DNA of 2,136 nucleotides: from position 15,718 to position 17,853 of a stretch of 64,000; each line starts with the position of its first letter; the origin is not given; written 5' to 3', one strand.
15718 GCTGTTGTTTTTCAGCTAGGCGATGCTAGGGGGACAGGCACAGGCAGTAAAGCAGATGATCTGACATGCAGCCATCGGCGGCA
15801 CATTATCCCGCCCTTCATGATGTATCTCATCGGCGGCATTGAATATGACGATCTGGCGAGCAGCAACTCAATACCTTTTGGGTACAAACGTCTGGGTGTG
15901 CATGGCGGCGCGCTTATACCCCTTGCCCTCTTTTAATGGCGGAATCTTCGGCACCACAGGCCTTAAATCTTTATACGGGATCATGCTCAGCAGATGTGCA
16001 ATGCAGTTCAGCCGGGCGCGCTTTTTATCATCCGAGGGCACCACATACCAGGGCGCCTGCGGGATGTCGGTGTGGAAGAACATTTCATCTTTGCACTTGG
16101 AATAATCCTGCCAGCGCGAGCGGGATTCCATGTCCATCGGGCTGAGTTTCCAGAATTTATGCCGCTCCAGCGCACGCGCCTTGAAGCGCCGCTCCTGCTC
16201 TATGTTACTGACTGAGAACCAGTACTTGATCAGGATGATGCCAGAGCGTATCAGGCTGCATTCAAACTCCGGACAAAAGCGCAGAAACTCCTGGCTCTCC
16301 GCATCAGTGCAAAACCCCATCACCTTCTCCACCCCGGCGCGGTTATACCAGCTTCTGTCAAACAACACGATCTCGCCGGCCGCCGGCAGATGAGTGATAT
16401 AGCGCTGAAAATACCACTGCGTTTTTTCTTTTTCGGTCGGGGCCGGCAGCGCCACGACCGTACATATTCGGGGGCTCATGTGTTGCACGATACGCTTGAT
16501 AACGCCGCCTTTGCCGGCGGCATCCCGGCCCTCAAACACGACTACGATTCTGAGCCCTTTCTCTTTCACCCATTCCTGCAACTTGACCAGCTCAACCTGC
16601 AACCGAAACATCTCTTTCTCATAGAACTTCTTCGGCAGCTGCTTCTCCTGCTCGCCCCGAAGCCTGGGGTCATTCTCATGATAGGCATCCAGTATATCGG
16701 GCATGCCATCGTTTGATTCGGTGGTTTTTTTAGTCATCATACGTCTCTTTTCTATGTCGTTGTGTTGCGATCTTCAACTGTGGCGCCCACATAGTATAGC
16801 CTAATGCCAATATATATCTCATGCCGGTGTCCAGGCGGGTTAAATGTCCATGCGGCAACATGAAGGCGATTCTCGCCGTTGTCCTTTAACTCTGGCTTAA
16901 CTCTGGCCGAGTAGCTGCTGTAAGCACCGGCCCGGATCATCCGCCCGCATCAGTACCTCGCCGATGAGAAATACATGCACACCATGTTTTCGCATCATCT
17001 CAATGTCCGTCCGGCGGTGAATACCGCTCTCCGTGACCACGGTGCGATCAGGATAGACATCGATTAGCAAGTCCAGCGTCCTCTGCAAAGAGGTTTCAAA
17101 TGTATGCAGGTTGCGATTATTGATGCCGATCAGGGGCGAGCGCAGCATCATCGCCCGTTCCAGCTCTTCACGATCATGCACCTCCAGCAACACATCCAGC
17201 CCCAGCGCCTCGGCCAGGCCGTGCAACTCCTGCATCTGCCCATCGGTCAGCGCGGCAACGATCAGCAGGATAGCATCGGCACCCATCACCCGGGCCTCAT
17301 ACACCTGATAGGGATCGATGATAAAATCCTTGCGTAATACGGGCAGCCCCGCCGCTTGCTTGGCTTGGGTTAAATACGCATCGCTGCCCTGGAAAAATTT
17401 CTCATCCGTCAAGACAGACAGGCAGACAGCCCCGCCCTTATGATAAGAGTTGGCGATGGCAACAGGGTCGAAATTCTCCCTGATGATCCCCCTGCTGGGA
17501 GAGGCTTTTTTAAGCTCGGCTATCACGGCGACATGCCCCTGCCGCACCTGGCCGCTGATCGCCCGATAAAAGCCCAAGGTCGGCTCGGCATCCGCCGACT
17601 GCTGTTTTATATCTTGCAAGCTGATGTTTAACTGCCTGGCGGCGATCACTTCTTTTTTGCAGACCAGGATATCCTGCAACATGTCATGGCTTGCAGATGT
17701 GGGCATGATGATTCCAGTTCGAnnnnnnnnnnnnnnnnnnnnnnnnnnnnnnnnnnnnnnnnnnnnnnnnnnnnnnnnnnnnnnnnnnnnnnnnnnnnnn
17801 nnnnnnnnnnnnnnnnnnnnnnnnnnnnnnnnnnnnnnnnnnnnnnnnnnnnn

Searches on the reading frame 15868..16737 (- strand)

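Call 68: search_protein_families(library=pfam, proteins=[window:15868-16737:-], max_evalue=0.001)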
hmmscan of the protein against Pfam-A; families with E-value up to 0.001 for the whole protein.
window:15868-16737:- (289 aa): 1 family
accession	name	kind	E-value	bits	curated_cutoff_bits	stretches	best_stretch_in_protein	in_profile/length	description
PF03976.20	PPK2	-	1.7e-103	345.5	22.3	1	35-257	3-225/229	Polyphosphate kinase 2 (PPK2)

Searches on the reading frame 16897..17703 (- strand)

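Call 68: search_protein_families(library=pfam, proteins=[window:16897-17703:-], max_evalue=0.001)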
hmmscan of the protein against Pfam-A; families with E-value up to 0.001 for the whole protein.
window:16897-17703:- (268 aa): 1 family
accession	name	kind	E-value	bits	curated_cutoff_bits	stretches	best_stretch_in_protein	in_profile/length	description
PF00218.27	IGPS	-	5.3e-91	304.8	27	1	9-263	1-253/254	Indole-3-glycerol phosphate synthase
